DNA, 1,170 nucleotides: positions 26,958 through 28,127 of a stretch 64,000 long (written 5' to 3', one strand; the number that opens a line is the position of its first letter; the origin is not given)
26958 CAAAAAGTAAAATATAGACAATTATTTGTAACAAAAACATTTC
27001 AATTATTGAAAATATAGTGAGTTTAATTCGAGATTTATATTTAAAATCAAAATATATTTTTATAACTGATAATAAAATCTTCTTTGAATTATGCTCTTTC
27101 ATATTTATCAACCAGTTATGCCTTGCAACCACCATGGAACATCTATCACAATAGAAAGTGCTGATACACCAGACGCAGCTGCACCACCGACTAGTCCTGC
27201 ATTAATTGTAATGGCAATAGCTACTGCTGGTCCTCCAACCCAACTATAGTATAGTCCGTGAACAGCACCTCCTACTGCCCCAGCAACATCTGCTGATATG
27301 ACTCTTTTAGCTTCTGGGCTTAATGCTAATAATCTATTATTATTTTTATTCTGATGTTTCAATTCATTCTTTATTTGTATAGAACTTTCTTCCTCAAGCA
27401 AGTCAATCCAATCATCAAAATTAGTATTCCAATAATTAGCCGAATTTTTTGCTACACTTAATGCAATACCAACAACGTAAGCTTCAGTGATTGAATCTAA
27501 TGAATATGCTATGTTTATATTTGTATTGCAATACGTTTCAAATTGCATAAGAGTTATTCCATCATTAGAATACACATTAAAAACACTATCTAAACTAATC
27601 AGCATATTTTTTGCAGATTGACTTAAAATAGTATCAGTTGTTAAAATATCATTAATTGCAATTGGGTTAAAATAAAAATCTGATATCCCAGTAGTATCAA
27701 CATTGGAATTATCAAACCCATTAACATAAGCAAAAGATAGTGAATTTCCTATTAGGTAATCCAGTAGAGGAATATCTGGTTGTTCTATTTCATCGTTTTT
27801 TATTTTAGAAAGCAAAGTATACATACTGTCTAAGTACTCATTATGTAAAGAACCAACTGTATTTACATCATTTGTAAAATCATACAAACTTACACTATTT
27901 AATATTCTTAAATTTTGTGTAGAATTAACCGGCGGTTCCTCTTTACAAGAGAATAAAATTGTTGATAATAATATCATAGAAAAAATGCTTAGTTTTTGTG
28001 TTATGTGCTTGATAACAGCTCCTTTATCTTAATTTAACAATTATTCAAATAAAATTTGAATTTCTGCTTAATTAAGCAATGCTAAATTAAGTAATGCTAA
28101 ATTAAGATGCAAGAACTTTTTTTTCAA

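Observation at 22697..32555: Five-copy array of surface-lipoprotein / small-membrane-protein cassettes with microcin-like glycine-zipper C-termini, a candidate new toxin-immunity system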

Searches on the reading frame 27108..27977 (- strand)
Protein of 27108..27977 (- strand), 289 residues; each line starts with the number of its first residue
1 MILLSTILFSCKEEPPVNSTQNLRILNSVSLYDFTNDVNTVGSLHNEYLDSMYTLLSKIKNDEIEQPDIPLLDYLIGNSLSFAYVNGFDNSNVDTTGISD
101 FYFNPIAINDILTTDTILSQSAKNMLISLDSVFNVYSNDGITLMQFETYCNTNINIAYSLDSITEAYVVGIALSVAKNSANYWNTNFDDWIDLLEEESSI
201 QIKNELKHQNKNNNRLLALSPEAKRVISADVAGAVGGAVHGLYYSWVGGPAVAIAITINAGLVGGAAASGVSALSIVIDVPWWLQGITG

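Call 3: search_protein_families(library=pfam, max_evalue=1, proteins=[window:27108-27977:-])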
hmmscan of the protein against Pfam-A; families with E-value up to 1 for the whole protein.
window:27108-27977:- (289 aa): 0 families

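Call 4: search_protein_families(library=ncbifam, max_evalue=1, proteins=[window:27108-27977:-])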
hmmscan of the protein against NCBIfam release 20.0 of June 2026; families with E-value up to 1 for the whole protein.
window:27108-27977:- (289 aa): 1 family
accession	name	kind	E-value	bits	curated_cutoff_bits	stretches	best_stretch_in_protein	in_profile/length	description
TIGR03071.1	couple_hipA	domain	0.11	12.7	27.8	1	151-235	19-98/101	HipA N-terminal domain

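Call 9: find_homologous_proteins(query=window:27108-27977:-, max_evalue=0.001)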
Query window:27108-27977:- (289 aa): 6 proteins with E <= 0.001 among 5438 candidates.
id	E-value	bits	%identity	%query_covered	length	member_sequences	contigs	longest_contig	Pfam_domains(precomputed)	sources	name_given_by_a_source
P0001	1.1e-183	627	100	100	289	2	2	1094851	-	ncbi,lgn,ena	-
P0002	7.5e-85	303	50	100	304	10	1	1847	-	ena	-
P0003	6.3e-48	181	38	98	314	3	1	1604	-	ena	-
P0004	9.4e-19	86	31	87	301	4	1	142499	-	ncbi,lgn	-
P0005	6.1e-10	57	54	20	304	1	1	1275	-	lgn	-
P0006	2.0e-4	39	59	16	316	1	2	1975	-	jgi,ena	jgi:hypothetical protein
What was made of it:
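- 27108..28013 (-): c3 Gly-zipper lipoprotein. The reading frame is intact, but the canonical start codon is ATC instead of ATG. The 289-aa ORF as called starts at 27977, inside the signal peptide. Identical to P0001 (call 9).
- Tried and rejected: It suggested the family was very rare, with 6 hits (call 9).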

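Call 11: find_encoding_contigs(protein=P0004, flank=10000, max_places=4)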
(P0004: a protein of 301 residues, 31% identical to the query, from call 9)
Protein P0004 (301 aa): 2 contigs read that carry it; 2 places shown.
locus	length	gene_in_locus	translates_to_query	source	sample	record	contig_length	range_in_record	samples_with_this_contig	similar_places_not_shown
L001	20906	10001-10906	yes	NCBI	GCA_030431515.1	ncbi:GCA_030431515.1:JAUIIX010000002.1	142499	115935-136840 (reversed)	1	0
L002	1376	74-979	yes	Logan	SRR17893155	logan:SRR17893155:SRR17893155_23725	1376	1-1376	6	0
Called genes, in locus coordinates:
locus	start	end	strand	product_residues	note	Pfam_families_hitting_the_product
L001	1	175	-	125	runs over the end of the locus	PF09345:SiaC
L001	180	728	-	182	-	PF19788:DUF6272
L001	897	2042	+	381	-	PF02771:Acyl-CoA_dh_N, PF02770:Acyl-CoA_dh_M, PF00441:Acyl-CoA_dh_1, PF22924:ACOX_C_alpha1 (faint), PF08028:Acyl-CoA_dh_2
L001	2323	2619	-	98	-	-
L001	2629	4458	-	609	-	-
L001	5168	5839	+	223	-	-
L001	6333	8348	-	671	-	PF00930:DPPIV_N (weak), PF26550:Tricorn_2nd (weak), PF26549:Tricorn_N, PF26550:Tricorn_2nd, PF02129:Peptidase_S15 (weak), PF20434:BD-FAE, PF00326:Peptidase_S9, PF01738:DLH, +5 more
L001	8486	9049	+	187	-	-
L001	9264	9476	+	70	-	-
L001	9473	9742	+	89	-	PF15738:YafQ_toxin (weak)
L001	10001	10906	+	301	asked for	-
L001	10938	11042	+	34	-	-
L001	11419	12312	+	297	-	-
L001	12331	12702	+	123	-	-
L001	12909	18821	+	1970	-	PF13385:Laminin_G_3, PF21471:Reelin_subrepeat-B (faint)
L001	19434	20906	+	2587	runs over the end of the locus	-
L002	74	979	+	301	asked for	-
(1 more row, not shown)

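Call 12: find_encoding_contigs(protein=P0001, flank=10000, max_places=4)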
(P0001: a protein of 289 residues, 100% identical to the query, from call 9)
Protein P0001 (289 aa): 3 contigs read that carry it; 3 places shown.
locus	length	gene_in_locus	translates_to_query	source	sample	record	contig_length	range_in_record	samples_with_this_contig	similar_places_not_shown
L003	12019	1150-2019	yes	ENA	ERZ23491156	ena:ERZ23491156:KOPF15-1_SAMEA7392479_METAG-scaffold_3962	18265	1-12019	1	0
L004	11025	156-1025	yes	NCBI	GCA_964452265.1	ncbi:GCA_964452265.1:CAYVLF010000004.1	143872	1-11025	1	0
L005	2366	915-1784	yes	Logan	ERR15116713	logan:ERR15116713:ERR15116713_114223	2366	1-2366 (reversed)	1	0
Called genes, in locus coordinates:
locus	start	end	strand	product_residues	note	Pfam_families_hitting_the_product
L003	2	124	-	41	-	?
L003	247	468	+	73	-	-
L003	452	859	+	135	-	PF13470:PIN_3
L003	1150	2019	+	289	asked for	-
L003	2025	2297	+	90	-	-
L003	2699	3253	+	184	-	-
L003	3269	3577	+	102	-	-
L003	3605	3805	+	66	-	-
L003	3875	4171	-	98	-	PF05016:ParE_toxin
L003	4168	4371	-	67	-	-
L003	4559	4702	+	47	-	-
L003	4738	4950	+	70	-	PF21748:UPF0150 (weak), PF15919:HicB_lk_antitox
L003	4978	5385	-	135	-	PF01850:PIN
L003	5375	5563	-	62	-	-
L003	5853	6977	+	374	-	-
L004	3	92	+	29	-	?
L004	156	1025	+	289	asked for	-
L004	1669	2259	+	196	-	-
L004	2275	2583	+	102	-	-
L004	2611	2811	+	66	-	-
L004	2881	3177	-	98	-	PF05016:ParE_toxin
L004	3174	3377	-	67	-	-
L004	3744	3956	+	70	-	PF21748:UPF0150 (weak), PF15919:HicB_lk_antitox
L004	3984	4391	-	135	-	PF01850:PIN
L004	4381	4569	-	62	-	-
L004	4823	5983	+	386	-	-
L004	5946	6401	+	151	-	-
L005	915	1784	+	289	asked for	-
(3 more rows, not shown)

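Call 27: search_protein_families(library=pfam, max_evalue=1, proteins=[L004:4823-5983:+, L004:5946-6401:+, L001:11419-12312:+, L001:10001-10906:+, P0005, P0006, P0003, P0002])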
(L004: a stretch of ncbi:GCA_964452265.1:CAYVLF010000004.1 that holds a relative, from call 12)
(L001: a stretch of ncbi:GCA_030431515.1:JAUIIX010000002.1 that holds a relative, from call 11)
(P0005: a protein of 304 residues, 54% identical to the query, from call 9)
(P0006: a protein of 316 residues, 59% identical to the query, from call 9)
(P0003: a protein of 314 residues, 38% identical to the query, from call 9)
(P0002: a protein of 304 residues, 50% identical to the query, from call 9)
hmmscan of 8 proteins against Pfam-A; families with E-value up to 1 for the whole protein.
L004:4823-5983:+ (386 aa): 0 families

L004:5946-6401:+ (151 aa): 3 families
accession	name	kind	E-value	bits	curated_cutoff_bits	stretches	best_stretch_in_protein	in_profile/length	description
PF19071.5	DUF5767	-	0.087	13.4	26.9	1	12-50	5-45/84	Family of unknown function (DUF5767)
PF11182.14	AlgF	-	0.2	11.6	34.4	1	64-145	52-133/179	Alginate O-acetyl transferase AlgF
PF12360.13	Pax7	-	0.33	11.6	27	1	98-117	6-25/44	Paired box protein 7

L001:11419-12312:+ (297 aa): 0 families

L001:10001-10906:+ (301 aa): 5 families
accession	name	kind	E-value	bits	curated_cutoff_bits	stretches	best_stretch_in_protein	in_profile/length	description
PF21724.2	DUF6861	-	0.0012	18.8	28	1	248-286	44-82/194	Family of unknown function (DUF6861)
PF19593.4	DUF6098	-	0.054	13.7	27.2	1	176-220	44-88/141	Family of unknown function (DUF6098)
PF13488.11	Gly-zipper_Omp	-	0.078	13.4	25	1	251-287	3-37/46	Glycine zipper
PF13441.11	Gly-zipper_YMGG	-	0.19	11.9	28.9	1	252-286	8-44/45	YMGG-like Gly-zipper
PF05433.20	Rick_17kDa_Anti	-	0.47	10.8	24.2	1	252-286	4-40/43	Glycine zipper 2TM domain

P0005 (304 aa): 1 family
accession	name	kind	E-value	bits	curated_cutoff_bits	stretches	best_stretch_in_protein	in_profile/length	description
PF02627.25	CMD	-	0.046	14.2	23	1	163-207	2-46/84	Carboxymuconolactone decarboxylase family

P0006 (316 aa): 1 family
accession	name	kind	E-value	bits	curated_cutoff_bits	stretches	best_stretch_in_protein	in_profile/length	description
PF06897.17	DUF1269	-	0.045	14.5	26.9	1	260-306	1-52/100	Protein of unknown function (DUF1269)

P0003 (314 aa): 2 families
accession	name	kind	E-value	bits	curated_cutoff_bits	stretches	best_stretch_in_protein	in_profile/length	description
PF04130.18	GCP_C_terminal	-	0.011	15.7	25.8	1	39-101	183-241/309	Gamma tubulin complex component C-terminal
PF09197.16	Rap1-DNA-bind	-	0.037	15.1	22.4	1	174-214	53-89/108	Rap1, DNA-binding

P0002 (304 aa): 3 families
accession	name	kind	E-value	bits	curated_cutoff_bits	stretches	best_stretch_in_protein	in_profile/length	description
PF18478.7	PIN_10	-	0.091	13.3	26.2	1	202-241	42-81/84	PIN like domain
PF05818.17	TraT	-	0.11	12.7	31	1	218-289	50-124/214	Enterobacterial TraT complement resistance protein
PF21574.2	Cas9_PI_C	-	0.16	12.4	27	1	28-57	13-44/63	CRISPR-associated endonuclease Cas9, C-terminal domain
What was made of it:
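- On Pfam glycine-zipper domains (Gly-zipper_Omp PF13488, Gly-zipper_OmpA PF13436, Gly-zipper_YMGG PF13441, Rick_17kDa_Anti PF05433): The best relative, P0004, scores 13.4 bits against a cutoff of 25 for PF13488 (call 27).
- Sub-threshold hits to Gly-zipper_Omp, YMGG and Rick_17kDa models occur in P0004 (call 27).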

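Call 28: search_protein_families(library=padloc, max_evalue=1, proteins=[window:27108-27977:-, L004:4823-5983:+, L004:5946-6401:+, L001:11419-12312:+])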
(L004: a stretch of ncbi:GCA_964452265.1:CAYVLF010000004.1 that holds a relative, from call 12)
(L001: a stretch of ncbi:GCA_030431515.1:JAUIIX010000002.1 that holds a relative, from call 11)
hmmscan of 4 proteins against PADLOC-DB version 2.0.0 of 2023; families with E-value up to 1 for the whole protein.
window:27108-27977:- (289 aa): 0 families

L004:4823-5983:+ (386 aa): 0 families

L004:5946-6401:+ (151 aa): 0 families

L001:11419-12312:+ (297 aa): 0 families

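Call 29: predict_structure(alignment_id=A1)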
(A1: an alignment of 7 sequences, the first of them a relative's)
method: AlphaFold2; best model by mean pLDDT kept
length: 289 residues; sequences in the alignment: 7
mean_pLDDT: 72.4   pTM: 0.76
mean pLDDT of the five models: 72.4, 68.3, 64.8, 64.5, 53.0
residues with pLDDT >= 90: 41; 70-90: 135; 50-70: 79; < 50: 34
segments of 3 or more residues with pLDDT < 50: 1-14, 16-31
pLDDT, mean of each block of 10 residues (from residue 1): 38 35 36 80 88 87 85 79 78 59 59 75 91 84 92 93 88 92 84 77 67 59 75 79 63 67 69 59 61
secondary structure, 60 per line:
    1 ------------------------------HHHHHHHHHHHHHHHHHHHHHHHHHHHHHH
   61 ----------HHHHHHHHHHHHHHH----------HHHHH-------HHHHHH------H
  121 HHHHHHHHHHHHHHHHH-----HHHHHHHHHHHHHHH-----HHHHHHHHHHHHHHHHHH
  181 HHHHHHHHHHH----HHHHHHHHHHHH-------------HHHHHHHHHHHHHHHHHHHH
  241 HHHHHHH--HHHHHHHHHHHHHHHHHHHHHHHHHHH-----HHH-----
elements in order: H31-60 H71-85 H96-100 H108-113 H120-137 H143-157 H163-191 H196-207 H221-247 H250-276
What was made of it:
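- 27108..28013 (-): AF2 model in call 29.
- On Pfam glycine-zipper domains: AF2 predicts a hairpin formed by helices H221-247 and H250-276 (call 29).
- The AF2 model (pTM 0.76) shows a helical bundle followed by a C-terminal helical hairpin (call 29).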

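Call 34: find_encoding_contigs(protein=P0002, flank=5000, max_places=3)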
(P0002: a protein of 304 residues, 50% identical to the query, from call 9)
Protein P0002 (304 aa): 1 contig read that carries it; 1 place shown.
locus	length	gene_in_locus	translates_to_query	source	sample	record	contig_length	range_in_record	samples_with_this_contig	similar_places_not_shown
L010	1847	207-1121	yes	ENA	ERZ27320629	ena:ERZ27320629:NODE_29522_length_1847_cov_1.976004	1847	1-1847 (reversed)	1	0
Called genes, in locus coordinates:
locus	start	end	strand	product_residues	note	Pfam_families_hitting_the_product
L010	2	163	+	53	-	?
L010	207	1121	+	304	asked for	-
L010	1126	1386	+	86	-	-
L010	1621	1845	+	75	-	?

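Call 35: find_encoding_contigs(protein=P0003, flank=5000, max_places=3)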
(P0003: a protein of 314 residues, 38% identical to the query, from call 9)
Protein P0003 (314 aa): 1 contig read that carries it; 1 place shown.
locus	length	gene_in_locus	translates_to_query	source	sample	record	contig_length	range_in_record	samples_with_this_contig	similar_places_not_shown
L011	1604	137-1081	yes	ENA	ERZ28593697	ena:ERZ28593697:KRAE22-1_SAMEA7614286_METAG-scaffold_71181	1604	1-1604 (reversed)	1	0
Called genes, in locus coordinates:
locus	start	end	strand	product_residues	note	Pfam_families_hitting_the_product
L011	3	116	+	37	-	?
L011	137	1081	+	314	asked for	-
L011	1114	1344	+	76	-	-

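Call 36: find_encoding_contigs(protein=P0006, flank=5000, max_places=3)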
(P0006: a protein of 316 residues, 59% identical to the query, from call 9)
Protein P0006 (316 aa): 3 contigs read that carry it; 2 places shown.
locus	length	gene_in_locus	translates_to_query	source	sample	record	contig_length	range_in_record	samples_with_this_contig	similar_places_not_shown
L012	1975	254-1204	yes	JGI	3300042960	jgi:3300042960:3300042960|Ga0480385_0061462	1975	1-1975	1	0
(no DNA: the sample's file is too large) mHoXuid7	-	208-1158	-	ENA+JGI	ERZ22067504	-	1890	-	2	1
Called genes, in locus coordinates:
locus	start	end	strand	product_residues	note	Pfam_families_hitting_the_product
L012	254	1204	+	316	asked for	-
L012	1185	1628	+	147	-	-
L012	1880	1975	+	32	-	?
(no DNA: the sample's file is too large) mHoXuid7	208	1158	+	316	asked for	-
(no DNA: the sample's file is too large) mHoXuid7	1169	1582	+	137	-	-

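Call 37: find_encoding_contigs(protein=P0005, flank=5000, max_places=3)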
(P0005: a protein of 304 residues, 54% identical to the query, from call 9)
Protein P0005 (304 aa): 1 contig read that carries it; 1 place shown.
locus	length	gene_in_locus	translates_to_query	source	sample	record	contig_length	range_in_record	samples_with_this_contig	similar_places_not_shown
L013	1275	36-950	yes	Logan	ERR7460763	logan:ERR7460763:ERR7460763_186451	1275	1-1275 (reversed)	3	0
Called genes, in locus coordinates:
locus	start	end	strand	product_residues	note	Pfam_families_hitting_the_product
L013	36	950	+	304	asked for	-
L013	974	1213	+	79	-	-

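Call 47: fold_search(model_id=the predicted structure, library=pdb)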
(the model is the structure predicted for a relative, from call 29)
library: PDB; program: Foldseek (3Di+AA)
matches with E <= 10: 301; with E <= 0.001: 0
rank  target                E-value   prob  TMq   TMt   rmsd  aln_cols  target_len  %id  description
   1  7p5j_A                7.6e-01  0.09  0.17  0.14  29.2       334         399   11  Cryo-EM structure of human TTYH1 in GDN (released 2021-08-11)
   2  5xat_C                9.9e-01  0.04  0.13  0.11  21.6       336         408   14  Structural insights into the elevator-like mechanism of the sodium/citrate symporter CitS (released 2017-06-14)
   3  5hxs                  1.3e+00  0.08  0.18  0.18  17.9       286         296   15  Structural mechanisms of extracellular ion exchange and induced binding-site occlusion in the sodium-calcium exchanger N (released 2016-05-11)
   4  4u9n_A                1.5e+00  0.11  0.17  0.25  18.8       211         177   15  Structure of a membrane protein (released 2014-12-03)
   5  1knc_A                1.5e+00  0.09  0.14  0.21  16.1       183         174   14  Structure of AhpD from Mycobacterium tuberculosis, a novel enzyme with thioredoxin-like activity. (released 2002-01-23)
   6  6h2f_G                1.5e+00  0.04  0.12  0.11  35.3       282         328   13  Structure of the pre-pore AhlB of the tripartite alpha-pore forming toxin, AHL, from Aeromonas hydrophila. (released 2019-07-10)
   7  6zo5_A                1.6e+00  0.13  0.21  0.08  13.5       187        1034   11  Fusidic acid binding to the TM1/TM2 groove of AcrB-G619P_G621P (released 2021-05-19)
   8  1gu9_F                1.6e+00  0.06  0.12  0.18  16.1       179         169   12  Crystal Structure of Mycobacterium tuberculosis Alkylperoxidase AhpD (released 2002-02-14)
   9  4u9l_A                1.7e+00  0.09  0.17  0.24  20.3       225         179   13  Structure of a membrane protein (released 2014-12-03)
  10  7jm6_A                1.7e+00  0.06  0.15  0.07  18.9       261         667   13  Structure of chicken CLC-7 (released 2020-09-02)
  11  5xat_B                1.7e+00  0.03  0.13  0.11  21.5       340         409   13  Structural insights into the elevator-like mechanism of the sodium/citrate symporter CitS (released 2017-06-14)
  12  8b70_A                1.8e+00  0.06  0.18  0.13  13.8       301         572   14  KimA from B. subtilis with nucleotide second-messenger c-di-AMP bound (released 2023-01-18)
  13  7jh5_A                1.8e+00  0.04  0.14  0.14  23.1       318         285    9  Co-LOCKR: de novo designed protein switch (released 2020-09-02)
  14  8e6l                  1.9e+00  0.07  0.19  0.17  13.7       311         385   10  X-ray structure of the Deinococcus radiodurans Nramp/MntH divalent transition metal transporter D296A mutant in an inwar (released 2023-05-03)
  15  7rpk_A                2.0e+00  0.08  0.17  0.07  15.0       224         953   10  Cryo-EM structure of murine Dispatched in complex with Sonic hedgehog (released 2021-10-27)
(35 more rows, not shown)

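Call 53: search_protein_representatives(alignment_id=A1)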
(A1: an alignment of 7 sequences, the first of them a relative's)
Query: 7 sequences, 299 profile positions. Proteins with E-value up to 0.001 (for the whole library): 1210; up to 1e-10: 279; up to 1e-30: 14. The best 150 are listed.
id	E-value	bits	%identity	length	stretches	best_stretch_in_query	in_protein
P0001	2.1e-123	427.7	-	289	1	13-298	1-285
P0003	9.7e-119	412.4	-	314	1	1-299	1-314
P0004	6.6e-99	347.3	-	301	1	1-296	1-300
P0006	5.7e-98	344.2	-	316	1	1-295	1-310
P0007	6.9e-90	317.7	-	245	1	52-299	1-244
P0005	1.6e-79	283.6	-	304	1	1-297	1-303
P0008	3.4e-42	161.1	-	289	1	6-298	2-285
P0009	5.1e-42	160.5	-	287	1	8-299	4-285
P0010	6.0e-35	137.3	-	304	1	10-297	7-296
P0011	1.2e-34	136.3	-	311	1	1-293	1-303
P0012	5.2e-34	134.2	-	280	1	1-297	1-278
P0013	7.6e-33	130.4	-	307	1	11-295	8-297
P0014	1.4e-32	129.5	-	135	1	63-198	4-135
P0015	9.8e-32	126.7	-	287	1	9-299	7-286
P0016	1.8e-29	119.3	-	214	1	48-257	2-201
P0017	1.8e-29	119.3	-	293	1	10-288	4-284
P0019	6.1e-26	107.7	-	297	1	6-299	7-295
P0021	9.9e-23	97.2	-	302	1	6-296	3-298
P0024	1.1e-21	93.7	-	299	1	12-284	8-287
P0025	9.0e-21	90.8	-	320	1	37-291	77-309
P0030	1.5e-19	86.7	-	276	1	7-290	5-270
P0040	1.1e-17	80.7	-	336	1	47-297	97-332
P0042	1.5e-17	80.2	-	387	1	34-287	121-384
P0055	2.1e-16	76.4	-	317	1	10-296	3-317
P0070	1.6e-15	73.5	-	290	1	1-285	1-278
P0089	6.3e-15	71.6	-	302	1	1-289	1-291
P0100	1.4e-14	70.4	-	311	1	13-296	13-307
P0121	9.5e-14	67.7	-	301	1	7-298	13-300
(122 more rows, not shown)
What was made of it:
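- The profile search found 1,210 clusters at 50% identity (call 53).
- Tried and rejected: The full HMMER profile search overturned this with 1,210 hits (call 53).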

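Call 56: search_protein_families(library=pfam, alignment_id=A2, max_evalue=0.01)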
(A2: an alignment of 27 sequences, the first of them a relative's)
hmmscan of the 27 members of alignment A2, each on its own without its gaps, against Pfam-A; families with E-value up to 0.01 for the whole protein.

A. member 1, P0001 (289 aa): 0 families

B. families by the number of members that match (of 27 scanned): 5 families
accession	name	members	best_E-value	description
PF21724.2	DUF6861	2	6.7e-05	Family of unknown function (DUF6861)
PF13436.11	Gly-zipper_OmpA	1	0.00087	Glycine-zipper domain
PF16390.11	DUF4999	1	0.0041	Domain of unknown function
PF11103.14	DUF2887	1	0.0053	Protein of unknown function (DUF2887)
PF23401.1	HTH_Card1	1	0.0055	Card1 hinge domain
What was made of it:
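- On Pfam glycine-zipper domains (Gly-zipper_Omp PF13488, Gly-zipper_OmpA PF13436, Gly-zipper_YMGG PF13441, Rick_17kDa_Anti PF05433): One of 27 family members reaches E 8.7e-4 for PF13436 (call 56).
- On Pore-forming colicins: No Pfam hit (calls 3, 56).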

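Call 57: search_protein_families(library=ncbifam, alignment_id=A2, max_evalue=0.01)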
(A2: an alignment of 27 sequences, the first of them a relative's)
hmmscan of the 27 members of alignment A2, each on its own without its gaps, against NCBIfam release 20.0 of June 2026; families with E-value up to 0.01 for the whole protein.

A. member 1, P0001 (289 aa): 0 families

B. families by the number of members that match (of 27 scanned): 3 families
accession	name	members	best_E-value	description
TIGR03789.1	pdsO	1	0.00048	sortase-associated OmpA-like protein PdsO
NF035925.1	Geo26A_fam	1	0.00077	geobacillin-26 family protein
NF009030.0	PRK12366.1-1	1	0.0044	replication factor A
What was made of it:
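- On SitA/SitI: No nuclease or other Pfam/NCBIfam domain was found (calls 3, 4, 56, 57).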

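Call 58: find_homologous_proteins(query=A2, max_evalue=0.00001)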
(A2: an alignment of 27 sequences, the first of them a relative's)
Query A2 (27 sequences) (289 aa, profile of the alignment): 14 proteins with E <= 0.00001 among 8000 candidates.
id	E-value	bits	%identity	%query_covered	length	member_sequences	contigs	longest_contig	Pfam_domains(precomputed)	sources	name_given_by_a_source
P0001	3.8e-81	291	100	100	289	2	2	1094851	-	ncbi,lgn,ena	-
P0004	4.7e-74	268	31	87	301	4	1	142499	-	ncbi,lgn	-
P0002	2.7e-68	249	50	100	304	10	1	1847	-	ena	-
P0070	4.8e-56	208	25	98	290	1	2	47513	-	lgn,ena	-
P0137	2.5e-54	203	30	28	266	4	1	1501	-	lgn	-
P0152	5.5e-54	202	25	70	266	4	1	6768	-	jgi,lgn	jgi:hypothetical protein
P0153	3.4e-51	192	24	70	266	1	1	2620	-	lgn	-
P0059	1.2e-47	181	36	36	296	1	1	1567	-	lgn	-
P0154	7.1e-47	178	38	11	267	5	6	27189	-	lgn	-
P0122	1.4e-40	158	23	98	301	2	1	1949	-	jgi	jgi:hypothetical protein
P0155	9.7e-40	155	31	42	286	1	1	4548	-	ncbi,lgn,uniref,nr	ncbi:MAG: hypothetical protein Q4A58_07945 [Fusobacterium sp.]|uniref:hypothetical protein n=1 Tax=F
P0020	9.1e-29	119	56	17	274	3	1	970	-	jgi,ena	-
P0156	1.2e-19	89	-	-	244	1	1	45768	-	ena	-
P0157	1.5e-18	85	24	98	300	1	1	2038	-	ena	-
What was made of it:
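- Tried and rejected: It scored only 14 proteins (call 58).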

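Call 59: find_encoding_contigs(protein=P0070, flank=8000, max_places=2)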
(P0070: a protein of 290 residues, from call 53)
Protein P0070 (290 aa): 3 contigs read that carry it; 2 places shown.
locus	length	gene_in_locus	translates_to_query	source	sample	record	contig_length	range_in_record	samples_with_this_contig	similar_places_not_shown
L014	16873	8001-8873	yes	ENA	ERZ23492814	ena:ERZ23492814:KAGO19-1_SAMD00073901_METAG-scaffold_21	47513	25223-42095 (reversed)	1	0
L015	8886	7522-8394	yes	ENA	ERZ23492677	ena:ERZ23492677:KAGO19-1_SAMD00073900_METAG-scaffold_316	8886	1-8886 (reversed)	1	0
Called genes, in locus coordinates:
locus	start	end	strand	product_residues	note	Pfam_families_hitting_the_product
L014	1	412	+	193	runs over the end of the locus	PF00625:Guanylate_kin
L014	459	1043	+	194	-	PF01467:CTP_transf_like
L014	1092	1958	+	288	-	PF01551:Peptidase_M23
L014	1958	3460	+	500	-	PF03321:GH3, PF23571:GH3_M, PF23572:GH3_C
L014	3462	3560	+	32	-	-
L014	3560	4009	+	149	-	PF01242:PTPS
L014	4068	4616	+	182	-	-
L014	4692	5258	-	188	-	PF01195:Pept_tRNA_hydro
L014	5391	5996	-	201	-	PF01386:Ribosomal_L25p, PF14693:Ribosomal_TL5_C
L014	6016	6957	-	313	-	PF13793:Pribosyltran_N, PF00156:Pribosyltran, PF14572:Pribosyl_synth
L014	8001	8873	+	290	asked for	-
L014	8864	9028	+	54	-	-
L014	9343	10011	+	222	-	-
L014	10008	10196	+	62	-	-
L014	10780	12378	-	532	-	PF00884:Sulfatase, PF01663:Phosphodiest (faint), PF16347:SGSH_C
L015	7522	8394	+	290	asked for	-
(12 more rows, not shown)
